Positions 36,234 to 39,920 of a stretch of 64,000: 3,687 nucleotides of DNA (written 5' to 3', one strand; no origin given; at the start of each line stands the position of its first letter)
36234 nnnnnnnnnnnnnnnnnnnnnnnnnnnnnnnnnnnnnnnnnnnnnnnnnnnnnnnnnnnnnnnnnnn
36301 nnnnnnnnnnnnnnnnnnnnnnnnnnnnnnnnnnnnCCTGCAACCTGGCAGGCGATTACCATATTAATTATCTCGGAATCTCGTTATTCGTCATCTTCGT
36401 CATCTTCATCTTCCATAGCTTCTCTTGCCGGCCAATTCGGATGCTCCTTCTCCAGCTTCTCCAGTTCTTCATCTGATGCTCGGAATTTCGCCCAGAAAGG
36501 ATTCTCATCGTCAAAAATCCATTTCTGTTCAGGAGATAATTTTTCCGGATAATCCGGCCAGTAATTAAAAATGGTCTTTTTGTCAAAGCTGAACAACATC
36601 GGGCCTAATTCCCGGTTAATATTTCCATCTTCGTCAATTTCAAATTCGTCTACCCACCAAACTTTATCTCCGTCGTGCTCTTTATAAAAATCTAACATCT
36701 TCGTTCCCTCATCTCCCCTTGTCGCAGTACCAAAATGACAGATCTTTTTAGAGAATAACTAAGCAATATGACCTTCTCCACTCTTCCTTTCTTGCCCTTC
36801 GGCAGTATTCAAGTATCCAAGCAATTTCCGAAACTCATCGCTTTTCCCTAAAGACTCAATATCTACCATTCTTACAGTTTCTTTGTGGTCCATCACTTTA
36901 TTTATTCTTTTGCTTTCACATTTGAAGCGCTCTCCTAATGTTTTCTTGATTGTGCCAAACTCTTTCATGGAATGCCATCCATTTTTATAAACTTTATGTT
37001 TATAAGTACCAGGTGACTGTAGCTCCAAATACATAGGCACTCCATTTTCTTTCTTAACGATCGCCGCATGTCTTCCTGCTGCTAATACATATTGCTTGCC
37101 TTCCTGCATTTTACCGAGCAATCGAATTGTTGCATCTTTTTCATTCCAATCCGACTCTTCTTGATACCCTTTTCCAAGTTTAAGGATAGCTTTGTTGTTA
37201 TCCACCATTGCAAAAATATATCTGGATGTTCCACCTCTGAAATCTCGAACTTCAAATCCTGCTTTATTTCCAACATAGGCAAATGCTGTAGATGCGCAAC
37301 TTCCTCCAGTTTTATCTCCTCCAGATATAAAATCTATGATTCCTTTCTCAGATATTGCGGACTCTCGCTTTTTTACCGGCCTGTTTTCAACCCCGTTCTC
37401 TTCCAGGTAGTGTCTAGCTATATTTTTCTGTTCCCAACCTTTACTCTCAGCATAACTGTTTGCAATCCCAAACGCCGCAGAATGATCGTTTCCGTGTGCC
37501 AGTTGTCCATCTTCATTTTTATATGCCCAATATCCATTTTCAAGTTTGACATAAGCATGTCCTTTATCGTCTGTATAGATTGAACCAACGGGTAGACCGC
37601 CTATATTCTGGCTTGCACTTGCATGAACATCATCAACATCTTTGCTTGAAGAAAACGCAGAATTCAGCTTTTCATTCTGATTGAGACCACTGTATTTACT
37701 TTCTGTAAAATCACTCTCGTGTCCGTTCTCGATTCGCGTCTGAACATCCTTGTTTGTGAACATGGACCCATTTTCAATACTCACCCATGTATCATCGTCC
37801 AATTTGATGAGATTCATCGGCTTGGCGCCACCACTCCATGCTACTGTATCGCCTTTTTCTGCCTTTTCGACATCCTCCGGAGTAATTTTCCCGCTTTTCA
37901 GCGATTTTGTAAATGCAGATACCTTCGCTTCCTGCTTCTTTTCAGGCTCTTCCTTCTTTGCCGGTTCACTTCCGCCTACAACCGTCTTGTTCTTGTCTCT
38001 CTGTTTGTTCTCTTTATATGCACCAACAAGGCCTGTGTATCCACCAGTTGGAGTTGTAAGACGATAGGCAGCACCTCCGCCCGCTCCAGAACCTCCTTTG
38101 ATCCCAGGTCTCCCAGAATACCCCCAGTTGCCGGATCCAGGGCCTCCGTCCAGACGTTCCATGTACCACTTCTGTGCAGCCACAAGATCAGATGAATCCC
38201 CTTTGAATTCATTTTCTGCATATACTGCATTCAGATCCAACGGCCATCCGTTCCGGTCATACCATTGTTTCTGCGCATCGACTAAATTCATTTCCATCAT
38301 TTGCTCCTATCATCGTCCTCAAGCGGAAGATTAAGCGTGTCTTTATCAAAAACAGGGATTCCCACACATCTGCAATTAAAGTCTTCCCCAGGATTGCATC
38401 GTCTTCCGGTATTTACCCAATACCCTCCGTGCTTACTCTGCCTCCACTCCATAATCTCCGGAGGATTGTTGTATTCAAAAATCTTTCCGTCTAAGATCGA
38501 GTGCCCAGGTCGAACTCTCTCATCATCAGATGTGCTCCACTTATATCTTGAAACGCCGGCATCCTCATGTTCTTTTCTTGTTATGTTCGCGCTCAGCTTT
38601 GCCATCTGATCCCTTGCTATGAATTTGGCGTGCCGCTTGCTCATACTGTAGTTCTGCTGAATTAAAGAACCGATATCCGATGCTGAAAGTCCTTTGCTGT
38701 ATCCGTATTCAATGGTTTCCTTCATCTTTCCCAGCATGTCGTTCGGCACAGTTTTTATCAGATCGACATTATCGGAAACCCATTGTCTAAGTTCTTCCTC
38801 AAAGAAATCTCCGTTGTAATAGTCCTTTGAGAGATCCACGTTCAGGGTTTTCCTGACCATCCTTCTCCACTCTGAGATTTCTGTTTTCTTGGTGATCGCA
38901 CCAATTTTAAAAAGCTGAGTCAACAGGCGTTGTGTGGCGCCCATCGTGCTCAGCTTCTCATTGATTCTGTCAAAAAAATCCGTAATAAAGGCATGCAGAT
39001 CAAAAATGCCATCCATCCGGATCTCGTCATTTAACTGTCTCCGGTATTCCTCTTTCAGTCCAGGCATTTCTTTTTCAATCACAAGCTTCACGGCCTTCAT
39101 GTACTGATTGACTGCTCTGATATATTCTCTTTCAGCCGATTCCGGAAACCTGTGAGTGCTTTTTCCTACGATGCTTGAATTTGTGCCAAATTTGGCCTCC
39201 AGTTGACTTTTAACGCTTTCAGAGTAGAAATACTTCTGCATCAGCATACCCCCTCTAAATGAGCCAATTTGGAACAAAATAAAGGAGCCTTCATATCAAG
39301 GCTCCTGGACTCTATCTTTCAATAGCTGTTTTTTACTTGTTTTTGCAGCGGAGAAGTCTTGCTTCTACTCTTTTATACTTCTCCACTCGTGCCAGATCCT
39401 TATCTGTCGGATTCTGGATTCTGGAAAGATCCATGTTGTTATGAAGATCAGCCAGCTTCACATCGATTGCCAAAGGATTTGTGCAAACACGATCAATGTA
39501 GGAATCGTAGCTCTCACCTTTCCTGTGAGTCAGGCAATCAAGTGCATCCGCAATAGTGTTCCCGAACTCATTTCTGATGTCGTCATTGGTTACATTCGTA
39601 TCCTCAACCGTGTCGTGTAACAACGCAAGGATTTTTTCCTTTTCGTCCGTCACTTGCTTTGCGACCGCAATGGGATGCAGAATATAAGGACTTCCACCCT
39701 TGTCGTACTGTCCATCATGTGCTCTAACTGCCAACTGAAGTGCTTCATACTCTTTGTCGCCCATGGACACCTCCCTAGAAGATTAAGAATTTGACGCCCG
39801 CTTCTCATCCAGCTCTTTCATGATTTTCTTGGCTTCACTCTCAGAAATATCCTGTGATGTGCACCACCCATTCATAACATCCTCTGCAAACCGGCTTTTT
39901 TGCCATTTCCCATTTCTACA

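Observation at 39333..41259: Alarmone-metabolism trio (Nudix hydrolase, RelA/SpoT-like synthetase, HD small alarmone hydrolase) inserted between the portal and MuF genes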

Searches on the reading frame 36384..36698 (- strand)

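Call 3: search_protein_families(library=pfam, proteins=[window:36384-36698:-], max_evalue=0.01)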
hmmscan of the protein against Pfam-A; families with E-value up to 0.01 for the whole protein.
window:36384-36698:- (104 aa): 1 family
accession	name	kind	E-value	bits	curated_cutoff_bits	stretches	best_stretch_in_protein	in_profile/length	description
PF24723.1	DUF7675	-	3.2e-23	81.8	27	1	4-74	1-62/65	Family of unknown function (DUF7675)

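Call 4: search_protein_families(library=phrogs, proteins=[window:36384-36698:-], max_evalue=0.001)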
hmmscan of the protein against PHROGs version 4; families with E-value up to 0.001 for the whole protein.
window:36384-36698:- (104 aa): 1 family
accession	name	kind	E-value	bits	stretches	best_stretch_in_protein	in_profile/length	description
phrog_6473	-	unknown function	2.6e-20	73.4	1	3-72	13-73/78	-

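Call 90: search_protein_families(library=padloc, proteins=[window:36384-36698:-], max_evalue=0.01)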
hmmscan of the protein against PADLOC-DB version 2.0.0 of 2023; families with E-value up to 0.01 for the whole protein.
window:36384-36698:- (104 aa): 0 families

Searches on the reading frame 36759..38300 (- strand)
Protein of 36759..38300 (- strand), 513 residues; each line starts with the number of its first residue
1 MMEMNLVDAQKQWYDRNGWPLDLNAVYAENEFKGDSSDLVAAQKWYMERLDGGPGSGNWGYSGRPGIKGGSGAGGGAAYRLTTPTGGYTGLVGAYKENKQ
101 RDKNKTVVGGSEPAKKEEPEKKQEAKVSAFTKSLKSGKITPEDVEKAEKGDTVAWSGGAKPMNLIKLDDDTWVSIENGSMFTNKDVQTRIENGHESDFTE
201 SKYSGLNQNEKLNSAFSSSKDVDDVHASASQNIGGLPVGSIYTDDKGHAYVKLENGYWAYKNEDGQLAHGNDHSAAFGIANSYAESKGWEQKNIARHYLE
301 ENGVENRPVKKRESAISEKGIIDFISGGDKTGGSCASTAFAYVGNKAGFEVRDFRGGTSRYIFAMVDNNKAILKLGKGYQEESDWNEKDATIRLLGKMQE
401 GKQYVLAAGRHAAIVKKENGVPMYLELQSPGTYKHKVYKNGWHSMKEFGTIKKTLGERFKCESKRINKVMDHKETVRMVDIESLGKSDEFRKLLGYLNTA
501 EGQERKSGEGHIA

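Call 3: search_protein_families(library=pfam, proteins=[window:36759-38300:-], max_evalue=0.01)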
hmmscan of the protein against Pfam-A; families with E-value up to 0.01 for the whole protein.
window:36759-38300:- (513 aa): 0 families

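Call 4: search_protein_families(library=phrogs, proteins=[window:36759-38300:-], max_evalue=0.001)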
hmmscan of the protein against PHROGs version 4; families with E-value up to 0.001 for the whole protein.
window:36759-38300:- (513 aa): 2 families
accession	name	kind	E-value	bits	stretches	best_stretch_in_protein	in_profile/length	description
phrog_7104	-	unknown function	2.8e-34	119.7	1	295-511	256-461/463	-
phrog_4728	-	head and packaging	4.1e-08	33.5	1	303-436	433-569/591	head morphogenesis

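Call 64: search_protein_families(library=ncbifam, proteins=[window:36759-38300:-], max_evalue=0.01)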
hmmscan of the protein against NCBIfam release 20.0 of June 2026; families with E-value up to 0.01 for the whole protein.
window:36759-38300:- (513 aa): 0 families

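Call 90: search_protein_families(library=padloc, proteins=[window:36759-38300:-], max_evalue=0.01)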
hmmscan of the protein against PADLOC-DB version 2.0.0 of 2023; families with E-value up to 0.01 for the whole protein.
window:36759-38300:- (513 aa): 0 families

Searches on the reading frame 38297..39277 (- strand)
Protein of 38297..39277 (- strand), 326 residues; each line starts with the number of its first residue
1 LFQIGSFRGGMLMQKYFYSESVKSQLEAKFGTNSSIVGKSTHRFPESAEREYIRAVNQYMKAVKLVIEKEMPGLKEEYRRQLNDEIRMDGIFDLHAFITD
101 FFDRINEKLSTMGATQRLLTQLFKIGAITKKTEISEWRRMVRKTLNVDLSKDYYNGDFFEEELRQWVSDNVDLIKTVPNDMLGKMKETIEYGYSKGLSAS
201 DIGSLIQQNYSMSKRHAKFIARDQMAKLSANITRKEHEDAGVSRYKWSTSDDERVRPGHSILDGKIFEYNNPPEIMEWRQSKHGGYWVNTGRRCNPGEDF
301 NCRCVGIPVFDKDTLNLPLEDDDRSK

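Call 3: search_protein_families(library=pfam, proteins=[window:38297-39277:-], max_evalue=0.01)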
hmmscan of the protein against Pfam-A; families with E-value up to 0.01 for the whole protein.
window:38297-39277:- (326 aa): 1 family
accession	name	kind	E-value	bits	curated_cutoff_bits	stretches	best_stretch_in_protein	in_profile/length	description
PF04233.19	Phage_Mu_F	-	1e-18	68.5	29.6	1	185-305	3-110/112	Phage Mu protein F like protein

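Call 4: search_protein_families(library=phrogs, proteins=[window:38297-39277:-], max_evalue=0.001)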
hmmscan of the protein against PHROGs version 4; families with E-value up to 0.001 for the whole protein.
window:38297-39277:- (326 aa): 12 families
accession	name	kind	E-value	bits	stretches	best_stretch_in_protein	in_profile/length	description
phrog_324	-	head and packaging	1.7e-53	183.6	1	35-318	65-326/624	head morphogenesis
phrog_15127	-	head and packaging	5.5e-34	118.7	1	48-302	4-244/602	head protein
phrog_4529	-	head and packaging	2.7e-32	113.7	1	157-313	145-291/533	minor head protein and DNA pilot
phrog_595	-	head and packaging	2.6e-20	74.2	1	98-316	101-304/513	head maturation protease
phrog_6577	-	unknown function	3.4e-16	59.7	1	164-313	97-233/1066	-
phrog_2468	-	head and packaging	1.2e-12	48.9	1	59-317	24-280/303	head morphogenesis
phrog_115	-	head and packaging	2.6e-11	44.4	1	181-316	206-324/665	minor head protein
phrog_3517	-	head and packaging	5.6e-09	36.8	1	234-313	252-332/371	head morphogenesis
phrog_19443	-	head and packaging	1.2e-06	28.3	1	186-316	173-291/579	minor head protein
phrog_2662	-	head and packaging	5.3e-05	23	1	84-312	562-711/717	portal protein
phrog_4728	-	head and packaging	0.00025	21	1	182-312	185-302/591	head morphogenesis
phrog_758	-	head and packaging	0.00058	20.3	0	177-309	170-290/326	head morphogenesis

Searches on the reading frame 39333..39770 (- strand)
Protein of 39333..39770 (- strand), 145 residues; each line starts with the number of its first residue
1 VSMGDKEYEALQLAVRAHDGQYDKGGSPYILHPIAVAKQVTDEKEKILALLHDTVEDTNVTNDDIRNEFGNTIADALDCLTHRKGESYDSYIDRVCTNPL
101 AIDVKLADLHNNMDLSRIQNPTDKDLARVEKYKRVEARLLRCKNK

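Call 3: search_protein_families(library=pfam, proteins=[window:39333-39770:-], max_evalue=0.01)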
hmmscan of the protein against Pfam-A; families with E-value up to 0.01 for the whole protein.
window:39333-39770:- (145 aa): 1 family
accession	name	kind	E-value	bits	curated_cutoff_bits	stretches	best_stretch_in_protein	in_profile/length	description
PF13328.12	HD_4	-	5.8e-10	39.6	27.2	1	10-76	1-70/156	HD domain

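Call 4: search_protein_families(library=phrogs, proteins=[window:39333-39770:-], max_evalue=0.001)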
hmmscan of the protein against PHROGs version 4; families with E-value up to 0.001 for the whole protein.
window:39333-39770:- (145 aa): 5 families
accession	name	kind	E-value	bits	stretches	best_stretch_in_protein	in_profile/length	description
phrog_990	-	other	4.7e-53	181.7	1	3-142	151-294/374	metal-dependent phosphohydrolase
phrog_30929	-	unknown function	3.5e-18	66.7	1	10-137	241-372/413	-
phrog_37235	-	other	3.7e-06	28.2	1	69-137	11-79/118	metal-dependent phosphohydrolase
phrog_32047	-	other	4.3e-06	27.2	1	20-72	39-97/301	phosphohydrolase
phrog_15275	-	unknown function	8.4e-06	26.6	1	26-135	48-170/223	-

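Call 8: search_solved_structures(query=window:39333-39770:-, max_evalue=1, show_alignments=2)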
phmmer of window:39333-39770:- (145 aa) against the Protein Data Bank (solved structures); distinct sequences matched with E-value up to 1: 22.
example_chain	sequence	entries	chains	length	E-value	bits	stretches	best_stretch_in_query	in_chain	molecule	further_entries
7smg_A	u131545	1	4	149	2e-33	118.4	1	9-135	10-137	(p)ppApp hydrolase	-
7qps_A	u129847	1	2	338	4.1e-15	59.1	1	9-121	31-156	ACT domain protein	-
7qpr_A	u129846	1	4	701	1.4e-14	57.4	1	10-121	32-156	ACT domain protein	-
7oiw_A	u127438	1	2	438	8.5e-12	48.4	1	9-102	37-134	GTP pyrophosphokinase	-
5xnx_A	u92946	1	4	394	1.5e-11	47.6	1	10-126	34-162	Bifunctional (p)ppGpp synthase/hydrolase RelA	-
4yf1_A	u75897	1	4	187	1.6e-11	47.5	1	9-89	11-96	Lmo0812 protein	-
1vj7_A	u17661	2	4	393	2.3e-11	47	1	9-100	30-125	Bifunctional RELA/SPOT | Bifunctional (p)ppGpp synthase/hydrolase RelA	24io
8acu_A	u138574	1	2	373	6.5e-11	45.5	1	13-100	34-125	GTP pyrophosphokinase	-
6yxa_A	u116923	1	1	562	1.4e-10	44.5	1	13-100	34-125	GTP pyrophosphokinase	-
3nr1_A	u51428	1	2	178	1.7e-10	44.2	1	8-137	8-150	HD domain-containing protein 3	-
8fr8_I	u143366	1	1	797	2.4e-10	43.7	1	10-125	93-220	GTP pyrophosphokinase RelA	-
5vxa_A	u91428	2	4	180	1.5e-09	41.1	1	8-137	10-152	Guanosine-3',5'-bis(diphosphate) 3'-pyrophosphohydrolase MESH1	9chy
6s2t_A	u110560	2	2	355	2e-09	40.7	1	7-76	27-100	(P)ppGpp synthetase I, SpoT/RelA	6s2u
7ohg_A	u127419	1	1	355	2e-09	40.7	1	7-76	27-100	Guanosine-3',5'-bis(Diphosphate) 3'-pyrophosphohydrolase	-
6s2v_A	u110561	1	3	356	2e-09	40.7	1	7-76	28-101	(P)ppGpp synthetase I, SpoT/RelA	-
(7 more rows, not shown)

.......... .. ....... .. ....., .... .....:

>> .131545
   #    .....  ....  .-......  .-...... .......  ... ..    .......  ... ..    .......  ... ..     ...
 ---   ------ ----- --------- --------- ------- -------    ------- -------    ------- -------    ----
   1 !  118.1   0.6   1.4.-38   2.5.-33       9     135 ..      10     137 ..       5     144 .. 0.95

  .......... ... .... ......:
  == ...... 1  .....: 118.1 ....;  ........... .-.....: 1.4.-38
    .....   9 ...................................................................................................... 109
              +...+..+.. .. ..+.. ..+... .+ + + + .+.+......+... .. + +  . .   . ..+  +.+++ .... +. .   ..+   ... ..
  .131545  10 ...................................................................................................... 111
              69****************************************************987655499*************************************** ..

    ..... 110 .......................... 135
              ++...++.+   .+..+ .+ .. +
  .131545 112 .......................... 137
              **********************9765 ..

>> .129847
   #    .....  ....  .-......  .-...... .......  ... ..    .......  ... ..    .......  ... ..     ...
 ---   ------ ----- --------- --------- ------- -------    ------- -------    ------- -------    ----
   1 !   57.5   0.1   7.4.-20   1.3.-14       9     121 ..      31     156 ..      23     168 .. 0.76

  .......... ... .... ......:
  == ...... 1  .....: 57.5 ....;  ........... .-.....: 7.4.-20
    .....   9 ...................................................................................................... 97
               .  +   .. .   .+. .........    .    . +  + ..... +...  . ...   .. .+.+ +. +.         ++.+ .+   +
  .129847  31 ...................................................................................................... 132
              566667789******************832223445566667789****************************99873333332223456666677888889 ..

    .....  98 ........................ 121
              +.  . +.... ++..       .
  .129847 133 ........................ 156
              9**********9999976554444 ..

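Call 59: find_encoding_contigs(protein=window:39333-39770:-, flank=6000, max_places=8)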
Protein window:39333-39770:- (145 aa): no gene with exactly this product is on record in the collection.

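Call 64: search_protein_families(library=ncbifam, proteins=[window:39333-39770:-], max_evalue=0.01)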
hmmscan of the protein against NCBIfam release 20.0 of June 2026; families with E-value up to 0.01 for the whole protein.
window:39333-39770:- (145 aa): 2 families
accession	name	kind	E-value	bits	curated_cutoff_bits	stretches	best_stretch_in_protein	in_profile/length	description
TIGR00691.1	spoT_relA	subfamily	2.2e-19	69.3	499.2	1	10-84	1-79/687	RelA/SpoT family protein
NF008303.0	PRK11092.1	equivalog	3.5e-15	55.2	947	1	9-80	25-100/702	bifunctional GTP diphosphokinase/guanosine-3',5'-bis pyrophosphate 3'-pyrophosphohydrolase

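Call 90: search_protein_families(library=padloc, proteins=[window:39333-39770:-], max_evalue=0.01)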
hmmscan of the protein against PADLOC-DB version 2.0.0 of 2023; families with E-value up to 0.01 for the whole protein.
window:39333-39770:- (145 aa): 1 family
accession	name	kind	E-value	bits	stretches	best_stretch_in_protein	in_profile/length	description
PDLC03640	MTase_III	-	0.0023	14.4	1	4-93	141-232/654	Type III methyltransferase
